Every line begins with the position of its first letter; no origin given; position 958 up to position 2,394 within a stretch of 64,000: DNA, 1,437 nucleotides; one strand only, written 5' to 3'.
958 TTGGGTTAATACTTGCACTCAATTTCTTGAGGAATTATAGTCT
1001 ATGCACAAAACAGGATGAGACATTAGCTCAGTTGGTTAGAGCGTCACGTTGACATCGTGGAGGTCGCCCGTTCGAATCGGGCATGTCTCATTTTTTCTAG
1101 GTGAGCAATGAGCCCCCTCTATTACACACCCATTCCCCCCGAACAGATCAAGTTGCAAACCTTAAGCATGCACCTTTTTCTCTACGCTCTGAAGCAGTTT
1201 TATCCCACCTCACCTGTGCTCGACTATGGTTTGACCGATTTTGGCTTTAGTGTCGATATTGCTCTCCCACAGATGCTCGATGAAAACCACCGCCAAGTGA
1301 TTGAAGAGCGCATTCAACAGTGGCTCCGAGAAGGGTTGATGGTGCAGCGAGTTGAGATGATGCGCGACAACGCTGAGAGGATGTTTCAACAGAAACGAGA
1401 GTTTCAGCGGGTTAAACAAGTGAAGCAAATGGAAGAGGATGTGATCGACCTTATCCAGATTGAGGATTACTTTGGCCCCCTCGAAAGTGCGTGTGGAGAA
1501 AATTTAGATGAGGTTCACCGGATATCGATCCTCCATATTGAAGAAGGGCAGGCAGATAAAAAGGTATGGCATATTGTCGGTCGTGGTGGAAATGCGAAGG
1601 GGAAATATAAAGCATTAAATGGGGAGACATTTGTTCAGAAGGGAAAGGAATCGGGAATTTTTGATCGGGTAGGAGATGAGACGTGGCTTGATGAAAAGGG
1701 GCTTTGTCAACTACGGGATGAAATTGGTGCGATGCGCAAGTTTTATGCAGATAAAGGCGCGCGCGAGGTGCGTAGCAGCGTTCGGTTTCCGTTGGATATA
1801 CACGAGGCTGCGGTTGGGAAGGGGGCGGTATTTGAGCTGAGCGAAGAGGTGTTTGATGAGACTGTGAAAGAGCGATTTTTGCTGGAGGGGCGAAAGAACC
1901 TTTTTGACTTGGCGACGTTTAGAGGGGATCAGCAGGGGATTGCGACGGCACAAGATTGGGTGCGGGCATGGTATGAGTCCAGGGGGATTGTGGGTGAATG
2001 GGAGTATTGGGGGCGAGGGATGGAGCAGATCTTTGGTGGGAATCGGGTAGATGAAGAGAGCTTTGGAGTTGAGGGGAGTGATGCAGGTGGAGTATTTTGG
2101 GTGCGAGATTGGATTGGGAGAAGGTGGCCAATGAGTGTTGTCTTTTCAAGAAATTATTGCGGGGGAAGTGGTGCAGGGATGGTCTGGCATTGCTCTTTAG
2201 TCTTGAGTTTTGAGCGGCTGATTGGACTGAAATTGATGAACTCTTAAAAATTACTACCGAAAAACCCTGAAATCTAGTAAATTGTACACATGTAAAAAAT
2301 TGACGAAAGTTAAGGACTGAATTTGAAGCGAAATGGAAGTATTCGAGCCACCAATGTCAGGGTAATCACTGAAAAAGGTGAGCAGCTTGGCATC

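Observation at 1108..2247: Decayed threonyl-tRNA synthetase gene retained as an intact 379-codon ORF at the canonical thrS position upstream of infC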

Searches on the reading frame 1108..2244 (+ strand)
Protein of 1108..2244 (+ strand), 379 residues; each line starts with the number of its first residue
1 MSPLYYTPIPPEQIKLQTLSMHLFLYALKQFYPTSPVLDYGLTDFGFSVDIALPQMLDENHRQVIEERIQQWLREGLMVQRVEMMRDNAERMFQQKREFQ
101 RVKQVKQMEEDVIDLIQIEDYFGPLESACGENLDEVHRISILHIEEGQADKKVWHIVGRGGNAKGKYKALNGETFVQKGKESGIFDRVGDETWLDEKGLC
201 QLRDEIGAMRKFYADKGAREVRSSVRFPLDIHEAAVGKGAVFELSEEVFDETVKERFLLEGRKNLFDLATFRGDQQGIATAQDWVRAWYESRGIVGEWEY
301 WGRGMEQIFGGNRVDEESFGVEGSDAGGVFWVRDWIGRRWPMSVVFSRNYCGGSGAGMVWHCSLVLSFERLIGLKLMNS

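Call 3: search_protein_families(library=pfam, proteins=[window:1108-2244:+], max_evalue=10)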
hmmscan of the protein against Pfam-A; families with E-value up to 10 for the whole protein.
window:1108-2244:+ (379 aa): 0 families

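Call 4: search_protein_families(library=ncbifam, proteins=[window:1108-2244:+], max_evalue=10)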
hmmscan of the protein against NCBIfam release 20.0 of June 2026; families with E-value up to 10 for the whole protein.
window:1108-2244:+ (379 aa): 1 family
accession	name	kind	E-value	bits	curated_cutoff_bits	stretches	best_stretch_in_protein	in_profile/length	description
TIGR00418.1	thrS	equivalog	0.0022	16.9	383.65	1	21-155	5-136/565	threonine--tRNA ligase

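Call 5: search_solved_structures(query=window:1108-2244:+, max_evalue=10, show_alignments=3)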
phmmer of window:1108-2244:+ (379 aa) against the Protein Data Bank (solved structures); distinct sequences matched with E-value up to 10: 5.
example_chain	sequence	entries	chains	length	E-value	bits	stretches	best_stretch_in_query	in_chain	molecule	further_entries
1nyq_A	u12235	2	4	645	0.02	17.3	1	16-97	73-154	threonyl-tRNA synthetase 1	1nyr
1tje_A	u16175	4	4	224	0.2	14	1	20-103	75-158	Threonyl-tRNA synthetase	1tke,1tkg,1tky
8hhj_A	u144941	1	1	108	0.97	11.8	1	70-137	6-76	MafB2 immunity protein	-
1mm9_A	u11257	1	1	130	1.3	11.3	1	252-291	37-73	Streptavidin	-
9d2f_E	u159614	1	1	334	1.5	11.2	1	129-205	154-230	Malate dehydrogenase, cytoplasmic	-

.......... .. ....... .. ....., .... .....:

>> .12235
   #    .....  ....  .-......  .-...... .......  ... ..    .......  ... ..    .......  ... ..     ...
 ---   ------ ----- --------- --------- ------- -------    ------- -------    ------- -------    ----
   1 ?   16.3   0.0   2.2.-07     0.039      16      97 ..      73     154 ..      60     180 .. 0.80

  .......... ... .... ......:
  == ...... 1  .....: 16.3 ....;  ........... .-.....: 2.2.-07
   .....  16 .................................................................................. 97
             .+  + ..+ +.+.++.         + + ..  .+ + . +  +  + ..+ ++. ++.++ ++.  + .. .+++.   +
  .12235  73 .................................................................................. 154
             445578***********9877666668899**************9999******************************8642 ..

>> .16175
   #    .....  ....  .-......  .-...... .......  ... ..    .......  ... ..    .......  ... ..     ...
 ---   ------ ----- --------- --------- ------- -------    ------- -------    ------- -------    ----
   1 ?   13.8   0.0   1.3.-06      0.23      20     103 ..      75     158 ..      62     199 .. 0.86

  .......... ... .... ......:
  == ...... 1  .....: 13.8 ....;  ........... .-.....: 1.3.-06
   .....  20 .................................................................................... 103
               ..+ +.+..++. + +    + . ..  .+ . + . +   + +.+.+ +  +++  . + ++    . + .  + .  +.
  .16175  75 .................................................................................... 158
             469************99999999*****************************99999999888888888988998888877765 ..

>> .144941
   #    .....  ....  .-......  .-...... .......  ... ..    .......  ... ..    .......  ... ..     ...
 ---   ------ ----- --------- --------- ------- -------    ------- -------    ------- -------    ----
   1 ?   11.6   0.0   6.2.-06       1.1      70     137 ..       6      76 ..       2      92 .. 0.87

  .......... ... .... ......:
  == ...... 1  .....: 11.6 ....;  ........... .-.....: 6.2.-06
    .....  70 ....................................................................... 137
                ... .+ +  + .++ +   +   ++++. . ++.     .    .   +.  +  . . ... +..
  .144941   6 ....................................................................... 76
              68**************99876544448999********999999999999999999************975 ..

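Call 6: find_homologous_proteins(query=window:1108-2244:+, max_evalue=0.01)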
Query window:1108-2244:+ (379 aa): 1 proteins with E <= 0.01 among 1286 candidates.
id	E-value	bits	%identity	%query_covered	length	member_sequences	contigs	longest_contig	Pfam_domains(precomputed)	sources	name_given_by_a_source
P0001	1.1e-242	823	100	95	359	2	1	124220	-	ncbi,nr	ncbi:MAG: hypothetical protein S4CHLAM102_15550 [Chlamydiia bacterium]|nr:hypothetical protein [Chla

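Call 15: search_protein_representatives(protein=window:1108-2244:+)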
Query: 379 residues. Proteins with E-value up to 0.001 (for the whole library): 120; up to 1e-10: 1; up to 1e-30: 1. The best 120 are listed.
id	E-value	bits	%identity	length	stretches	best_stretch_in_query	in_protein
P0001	3.6e-243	823.0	100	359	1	21-379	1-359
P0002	9.8e-10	54.6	26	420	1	15-149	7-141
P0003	2.0e-09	53.5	32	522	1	20-199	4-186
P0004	2.3e-09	53.4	29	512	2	26-151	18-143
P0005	2.6e-09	53.2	28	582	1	18-145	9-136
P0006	1.2e-08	51.0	25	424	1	17-160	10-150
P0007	2.1e-08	50.2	27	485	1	24-218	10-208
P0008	2.8e-08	49.8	25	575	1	6-144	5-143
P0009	2.9e-08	49.7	26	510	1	20-125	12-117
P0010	3.5e-08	49.5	27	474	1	14-149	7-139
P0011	5.8e-08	48.8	28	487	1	20-218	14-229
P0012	6.2e-08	48.7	29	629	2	22-123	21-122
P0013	6.4e-08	48.6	24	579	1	21-144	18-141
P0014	7.7e-08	48.4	31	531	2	14-135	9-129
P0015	9.5e-08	48.0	28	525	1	16-145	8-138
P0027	5.1e-07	45.7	28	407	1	12-211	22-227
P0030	5.8e-07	45.5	28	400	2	17-170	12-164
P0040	4.0e-06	42.7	28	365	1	7-257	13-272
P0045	6.5e-06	42.0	30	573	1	19-123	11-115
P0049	1.6e-05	40.7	25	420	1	20-255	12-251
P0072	6.9e-05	38.6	27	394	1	18-347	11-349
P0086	1.4e-04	37.6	27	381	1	12-202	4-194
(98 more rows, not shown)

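Call 16: search_protein_families(library=pfam, proteins=[P0002, P0003, P0005, P0006, P0027, P0030, P0040, P0049, P0072, P0086], max_evalue=0.01)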
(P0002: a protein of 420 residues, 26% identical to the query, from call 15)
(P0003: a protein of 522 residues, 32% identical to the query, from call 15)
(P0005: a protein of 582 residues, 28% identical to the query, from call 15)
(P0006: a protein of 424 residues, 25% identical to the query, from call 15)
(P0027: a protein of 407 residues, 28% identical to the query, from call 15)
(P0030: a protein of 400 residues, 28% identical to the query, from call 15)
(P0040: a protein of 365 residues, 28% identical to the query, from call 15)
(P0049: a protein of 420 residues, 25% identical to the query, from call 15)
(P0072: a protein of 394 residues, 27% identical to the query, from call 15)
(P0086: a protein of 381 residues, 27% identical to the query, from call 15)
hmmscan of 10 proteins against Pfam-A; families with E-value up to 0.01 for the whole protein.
P0002 (420 aa): 0 families

P0003 (522 aa): 1 family
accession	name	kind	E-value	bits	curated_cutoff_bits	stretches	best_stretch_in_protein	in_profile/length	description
PF03129.25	HGTP_anticodon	-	1.5e-17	64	21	1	423-493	1-74/94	Anticodon binding domain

P0005 (582 aa): 3 families
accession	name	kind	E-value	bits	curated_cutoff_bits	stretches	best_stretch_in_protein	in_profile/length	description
PF03129.25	HGTP_anticodon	-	4e-16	59.4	21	1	477-567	1-93/94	Anticodon binding domain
PF00587.30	tRNA-synt_2b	-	1.7e-10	41.7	29.3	1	263-465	9-179/179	tRNA synthetase class II core domain (G, H, P, S and T)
PF07973.19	tRNA_SAD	-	0.00073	19.9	24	1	106-137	3-35/44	Threonyl and Alanyl tRNA synthetase second additional domain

P0006 (424 aa): 1 family
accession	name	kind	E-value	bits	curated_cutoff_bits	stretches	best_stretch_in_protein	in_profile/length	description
PF00587.30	tRNA-synt_2b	-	4.7e-10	40.2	29.3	1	233-422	30-178/179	tRNA synthetase class II core domain (G, H, P, S and T)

P0027 (407 aa): 0 families

P0030 (400 aa): 0 families

P0040 (365 aa): 0 families

P0049 (420 aa): 2 families
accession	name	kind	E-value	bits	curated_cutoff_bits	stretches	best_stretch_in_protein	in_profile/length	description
PF07973.19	tRNA_SAD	-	1e-05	25.8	24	1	105-141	1-38/44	Threonyl and Alanyl tRNA synthetase second additional domain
PF00587.30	tRNA-synt_2b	-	0.0001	22.8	29.3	1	247-406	49-178/179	tRNA synthetase class II core domain (G, H, P, S and T)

P0072 (394 aa): 0 families

P0086 (381 aa): 0 families

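Call 22: find_homologous_proteins(query=A1, max_evalue=0.00001)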
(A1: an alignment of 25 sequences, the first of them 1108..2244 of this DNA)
Query A1 (25 sequences) (379 aa, profile of the alignment): 311 proteins with E <= 0.00001 among 5476 candidates; the best 120 are listed.
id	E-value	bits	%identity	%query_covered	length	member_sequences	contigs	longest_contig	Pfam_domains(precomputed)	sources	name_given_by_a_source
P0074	4.8e-103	363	30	25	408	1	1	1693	-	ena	-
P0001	4.2e-84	301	100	95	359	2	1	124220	-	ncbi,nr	ncbi:MAG: hypothetical protein S4CHLAM102_15550 [Chlamydiia bacterium]|nr:hypothetical protein [Chla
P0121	3.7e-70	255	33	12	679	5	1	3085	PF03129.26,PF00587.31,PF07973.20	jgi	jgi:threonyl-tRNA synthetase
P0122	9.6e-70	254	33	12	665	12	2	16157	PF03129.26,PF00587.31,PF07973.20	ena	-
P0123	2.3e-69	253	28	22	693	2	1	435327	PF03129.26,PF00587.31,PF07973.20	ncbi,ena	-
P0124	2.8e-69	252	27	22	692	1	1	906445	PF03129.26,PF00587.31,PF07973.20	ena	-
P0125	3.0e-69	252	27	22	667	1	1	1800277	PF03129.26,PF00587.31,PF07973.20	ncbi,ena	-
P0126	6.1e-69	251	32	12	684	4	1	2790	PF03129.26,PF00587.31,PF07973.20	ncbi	-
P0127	6.7e-69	251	37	12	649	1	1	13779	PF03129.26,PF00587.31,PF07973.20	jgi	jgi:threonyl-tRNA synthetase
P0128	1.7e-68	250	28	22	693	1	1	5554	PF03129.26,PF00587.31,PF07973.20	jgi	jgi:threonyl-tRNA synthetase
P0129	2.7e-68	249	24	25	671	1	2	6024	PF03129.26,PF02824.28,PF00587.31,PF07973.20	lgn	-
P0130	3.9e-68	248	27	22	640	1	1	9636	PF03129.26,PF00587.31,PF07973.20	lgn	-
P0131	4.2e-68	248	57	4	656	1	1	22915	PF03129.26,PF00587.31,PF07973.20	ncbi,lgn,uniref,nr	ncbi:threonine--tRNA ligase [Actinomadura sp. HBU206391]|uniref:threonine--tRNA ligase n=1 Tax=Actin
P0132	4.8e-68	248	31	11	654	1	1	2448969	PF03129.26,PF00587.31,PF07973.20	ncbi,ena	ncbi:MAG: threonine--tRNA ligase [Streptosporangiaceae bacterium]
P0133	5.8e-68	248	24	21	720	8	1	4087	PF03129.26,PF00587.31,PF07973.20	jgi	jgi:threonyl-tRNA synthetase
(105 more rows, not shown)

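Call 23: list_cluster_members(proteins=[P0002, P0003, P0005, P0007, P0011, P0040, P0049, P0072, P0086, P0027])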
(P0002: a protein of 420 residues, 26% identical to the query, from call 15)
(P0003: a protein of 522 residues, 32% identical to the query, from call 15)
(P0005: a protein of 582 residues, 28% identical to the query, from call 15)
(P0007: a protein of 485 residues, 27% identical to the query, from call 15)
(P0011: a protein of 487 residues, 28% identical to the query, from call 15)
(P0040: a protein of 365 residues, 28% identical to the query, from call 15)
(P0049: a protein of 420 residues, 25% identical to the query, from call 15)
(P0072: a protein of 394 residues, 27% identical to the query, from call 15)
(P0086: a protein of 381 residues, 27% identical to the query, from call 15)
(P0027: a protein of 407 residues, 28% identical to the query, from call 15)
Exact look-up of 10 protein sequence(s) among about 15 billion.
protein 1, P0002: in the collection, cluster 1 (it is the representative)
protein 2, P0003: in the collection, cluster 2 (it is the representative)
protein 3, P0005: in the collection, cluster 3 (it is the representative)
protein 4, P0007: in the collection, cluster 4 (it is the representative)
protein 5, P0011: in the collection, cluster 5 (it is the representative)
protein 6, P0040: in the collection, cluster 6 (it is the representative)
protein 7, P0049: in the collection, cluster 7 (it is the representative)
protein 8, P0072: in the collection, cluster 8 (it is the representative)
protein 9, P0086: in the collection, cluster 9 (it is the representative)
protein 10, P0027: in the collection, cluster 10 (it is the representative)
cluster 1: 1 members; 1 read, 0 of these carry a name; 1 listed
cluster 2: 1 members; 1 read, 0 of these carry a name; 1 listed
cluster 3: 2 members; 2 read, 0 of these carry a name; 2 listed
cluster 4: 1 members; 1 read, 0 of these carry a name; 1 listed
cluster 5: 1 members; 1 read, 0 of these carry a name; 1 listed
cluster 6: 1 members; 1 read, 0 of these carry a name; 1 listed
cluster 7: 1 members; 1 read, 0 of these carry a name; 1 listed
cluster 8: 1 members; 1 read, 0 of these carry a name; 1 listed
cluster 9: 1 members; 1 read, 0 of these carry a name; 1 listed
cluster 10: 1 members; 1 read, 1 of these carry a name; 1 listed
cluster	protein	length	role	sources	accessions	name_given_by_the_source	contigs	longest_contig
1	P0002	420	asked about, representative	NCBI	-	-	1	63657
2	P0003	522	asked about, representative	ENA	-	-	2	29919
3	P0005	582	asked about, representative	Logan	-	-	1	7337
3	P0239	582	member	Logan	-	-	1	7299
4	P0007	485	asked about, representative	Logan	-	-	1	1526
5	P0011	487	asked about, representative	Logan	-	-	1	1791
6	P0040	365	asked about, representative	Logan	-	-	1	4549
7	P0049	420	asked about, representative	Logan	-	-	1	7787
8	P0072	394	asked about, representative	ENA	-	-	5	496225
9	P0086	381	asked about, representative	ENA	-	-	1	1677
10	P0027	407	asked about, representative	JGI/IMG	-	alanyl-tRNA synthetase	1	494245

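Call 24: find_encoding_contigs(protein=P0072, flank=8000, max_places=3)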
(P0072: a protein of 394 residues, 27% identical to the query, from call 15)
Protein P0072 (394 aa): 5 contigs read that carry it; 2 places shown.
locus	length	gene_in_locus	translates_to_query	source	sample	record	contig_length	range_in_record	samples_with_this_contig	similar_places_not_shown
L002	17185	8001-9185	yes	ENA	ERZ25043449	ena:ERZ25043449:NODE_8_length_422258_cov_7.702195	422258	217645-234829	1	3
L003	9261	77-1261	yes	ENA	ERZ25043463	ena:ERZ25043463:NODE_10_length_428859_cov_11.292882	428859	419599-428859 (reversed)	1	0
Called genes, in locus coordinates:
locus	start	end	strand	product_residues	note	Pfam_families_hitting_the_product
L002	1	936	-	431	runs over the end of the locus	PF07949:YbbR (faint)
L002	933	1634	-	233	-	PF02457:DAC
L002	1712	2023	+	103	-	-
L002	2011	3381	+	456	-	PF01654:Cyt_bd_oxida_I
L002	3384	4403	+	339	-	PF02322:Cyt_bd_oxida_II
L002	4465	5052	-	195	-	PF00929:RNase_T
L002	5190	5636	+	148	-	PF01029:NusB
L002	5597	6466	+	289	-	PF01565:FAD_binding_4, PF02873:MurB_C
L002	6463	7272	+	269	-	PF02811:PHP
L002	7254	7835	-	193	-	PF13847:Methyltransf_31 (weak), PF06962:rRNA_methylase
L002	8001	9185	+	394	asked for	-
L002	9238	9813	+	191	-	PF05198:IF3_N, PF00707:IF3_C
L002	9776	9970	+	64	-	PF01632:Ribosomal_L35p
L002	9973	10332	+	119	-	PF00453:Ribosomal_L20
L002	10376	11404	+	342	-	PF02912:Phe_tRNA-synt_N, PF01409:tRNA-synt_2d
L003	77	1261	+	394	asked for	-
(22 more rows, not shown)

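Call 25: find_encoding_contigs(protein=P0002, flank=8000, max_places=2)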
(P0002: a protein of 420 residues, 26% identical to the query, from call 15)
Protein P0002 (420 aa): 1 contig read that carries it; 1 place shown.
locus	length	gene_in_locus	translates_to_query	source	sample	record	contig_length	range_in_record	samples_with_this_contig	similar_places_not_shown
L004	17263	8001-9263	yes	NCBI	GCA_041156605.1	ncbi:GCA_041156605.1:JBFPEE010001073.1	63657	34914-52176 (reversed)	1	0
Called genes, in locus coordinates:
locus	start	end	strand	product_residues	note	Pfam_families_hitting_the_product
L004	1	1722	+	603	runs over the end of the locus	-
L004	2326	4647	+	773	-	PF13649:Methyltransf_25 (faint), PF08241:Methyltransf_11 (weak), PF00480:ROK (weak)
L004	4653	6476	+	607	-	PF01541:GIY-YIG, PF27096:UvrC_M, PF02151:UVR, PF22920:UvrC_RNaseH, PF08459:UvrC_RNaseH_dom, PF12826:HHH_2 (weak), PF14520:HHH_5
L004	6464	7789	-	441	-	-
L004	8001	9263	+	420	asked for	-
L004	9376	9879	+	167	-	PF05198:IF3_N, PF00707:IF3_C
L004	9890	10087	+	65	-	PF01632:Ribosomal_L35p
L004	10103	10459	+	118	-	PF00453:Ribosomal_L20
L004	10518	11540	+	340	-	PF02912:Phe_tRNA-synt_N, PF01409:tRNA-synt_2d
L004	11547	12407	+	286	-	PF00849:PseudoU_synth_2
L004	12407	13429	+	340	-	PF01075:Glyco_transf_9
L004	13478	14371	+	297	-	PF18741:MTES_1575, PF08373:RAP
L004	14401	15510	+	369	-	PF21016:RlmN_N, PF04055:Radical_SAM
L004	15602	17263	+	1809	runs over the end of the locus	PF20148:DUF6531 (weak), PF05593:RHS_repeat (faint), PF25023:TEN_YD-shell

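Call 27: find_encoding_contigs(protein=P0005, flank=8000, max_places=2)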
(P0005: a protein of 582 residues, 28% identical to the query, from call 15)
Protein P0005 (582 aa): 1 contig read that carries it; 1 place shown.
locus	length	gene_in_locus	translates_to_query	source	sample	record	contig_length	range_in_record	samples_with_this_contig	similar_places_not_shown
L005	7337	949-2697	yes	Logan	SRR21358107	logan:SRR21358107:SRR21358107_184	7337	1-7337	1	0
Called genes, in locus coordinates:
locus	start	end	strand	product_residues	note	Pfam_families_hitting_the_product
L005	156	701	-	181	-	PF02627:CMD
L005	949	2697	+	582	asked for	PF00587:tRNA-synt_2b, PF03129:HGTP_anticodon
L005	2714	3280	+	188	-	PF05198:IF3_N, PF00707:IF3_C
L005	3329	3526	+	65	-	PF01632:Ribosomal_L35p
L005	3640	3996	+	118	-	PF00453:Ribosomal_L20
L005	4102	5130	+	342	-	PF02912:Phe_tRNA-synt_N, PF01409:tRNA-synt_2d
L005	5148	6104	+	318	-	PF00849:PseudoU_synth_2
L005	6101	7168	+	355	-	PF01075:Glyco_transf_9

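Call 28: find_encoding_contigs(protein=P0027, flank=8000, max_places=2)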
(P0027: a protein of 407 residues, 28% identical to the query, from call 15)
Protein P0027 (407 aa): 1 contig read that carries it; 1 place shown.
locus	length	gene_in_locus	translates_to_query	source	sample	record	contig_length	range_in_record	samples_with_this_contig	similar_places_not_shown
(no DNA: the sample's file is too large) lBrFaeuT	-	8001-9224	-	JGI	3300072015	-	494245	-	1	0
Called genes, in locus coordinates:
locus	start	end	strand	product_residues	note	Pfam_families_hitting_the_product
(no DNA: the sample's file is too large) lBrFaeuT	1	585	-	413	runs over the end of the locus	-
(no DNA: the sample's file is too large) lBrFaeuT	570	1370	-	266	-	PF02457:DAC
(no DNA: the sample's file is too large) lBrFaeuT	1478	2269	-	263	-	PF00809:Pterin_bind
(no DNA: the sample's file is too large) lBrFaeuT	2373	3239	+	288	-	PF04055:Radical_SAM, PF13186:SPASM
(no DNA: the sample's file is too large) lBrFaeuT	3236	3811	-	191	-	PF00929:RNase_T (weak)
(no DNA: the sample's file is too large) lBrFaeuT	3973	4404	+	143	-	PF01029:NusB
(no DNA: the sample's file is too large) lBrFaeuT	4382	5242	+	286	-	PF01565:FAD_binding_4, PF02873:MurB_C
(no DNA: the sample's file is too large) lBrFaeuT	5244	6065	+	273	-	PF02811:PHP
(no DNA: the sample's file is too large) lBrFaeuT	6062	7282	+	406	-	PF08245:Mur_ligase_M, PF27239:FOL3_C (weak), PF02875:Mur_ligase_C (weak)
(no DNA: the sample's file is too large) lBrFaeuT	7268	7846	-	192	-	PF13847:Methyltransf_31, PF06962:rRNA_methylase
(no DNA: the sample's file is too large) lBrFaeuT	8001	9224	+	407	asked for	-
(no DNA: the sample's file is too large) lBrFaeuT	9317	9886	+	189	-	PF05198:IF3_N, PF00707:IF3_C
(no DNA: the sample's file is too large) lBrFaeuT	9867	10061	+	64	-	PF01632:Ribosomal_L35p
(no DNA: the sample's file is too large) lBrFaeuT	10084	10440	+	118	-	PF00453:Ribosomal_L20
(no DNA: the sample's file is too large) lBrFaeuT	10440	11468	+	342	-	PF02912:Phe_tRNA-synt_N, PF01409:tRNA-synt_2d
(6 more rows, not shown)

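Call 29: find_encoding_contigs(protein=P0003, flank=8000, max_places=2)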
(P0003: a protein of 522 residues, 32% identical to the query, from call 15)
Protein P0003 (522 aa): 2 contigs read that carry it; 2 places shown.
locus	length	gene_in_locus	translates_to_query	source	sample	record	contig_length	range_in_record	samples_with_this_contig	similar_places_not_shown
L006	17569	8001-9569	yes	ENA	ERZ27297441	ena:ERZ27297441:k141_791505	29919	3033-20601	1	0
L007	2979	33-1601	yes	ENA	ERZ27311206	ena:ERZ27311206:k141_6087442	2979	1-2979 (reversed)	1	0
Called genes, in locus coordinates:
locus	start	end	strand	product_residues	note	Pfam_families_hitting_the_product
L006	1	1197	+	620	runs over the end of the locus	-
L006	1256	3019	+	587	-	PF01807:Zn_ribbon_DnaG, PF08275:DNAG_N, PF01751:Toprim (weak), PF13155:Toprim_2, PF13362:Toprim_3 (faint), PF13662:Toprim_4, PF10410:DnaB_bind (weak)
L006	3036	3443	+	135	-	PF04134:DCC1-like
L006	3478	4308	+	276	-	PF00535:Glycos_transf_2, PF10111:Glyco_tranf_2_2, PF13641:Glyco_tranf_2_3 (weak)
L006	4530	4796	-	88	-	-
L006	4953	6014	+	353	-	PF21016:RlmN_N, PF04055:Radical_SAM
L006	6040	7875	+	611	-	PF01541:GIY-YIG, PF27096:UvrC_M, PF22920:UvrC_RNaseH, PF08459:UvrC_RNaseH_dom, PF14520:HHH_5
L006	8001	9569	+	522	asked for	PF03129:HGTP_anticodon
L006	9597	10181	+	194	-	PF05198:IF3_N, PF00707:IF3_C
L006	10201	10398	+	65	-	PF01632:Ribosomal_L35p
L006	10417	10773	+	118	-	PF00453:Ribosomal_L20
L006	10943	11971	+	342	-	PF02912:Phe_tRNA-synt_N, PF01409:tRNA-synt_2d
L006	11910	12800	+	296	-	PF00849:PseudoU_synth_2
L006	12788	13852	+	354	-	PF01075:Glyco_transf_9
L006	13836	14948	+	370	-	-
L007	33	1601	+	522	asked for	PF03129:HGTP_anticodon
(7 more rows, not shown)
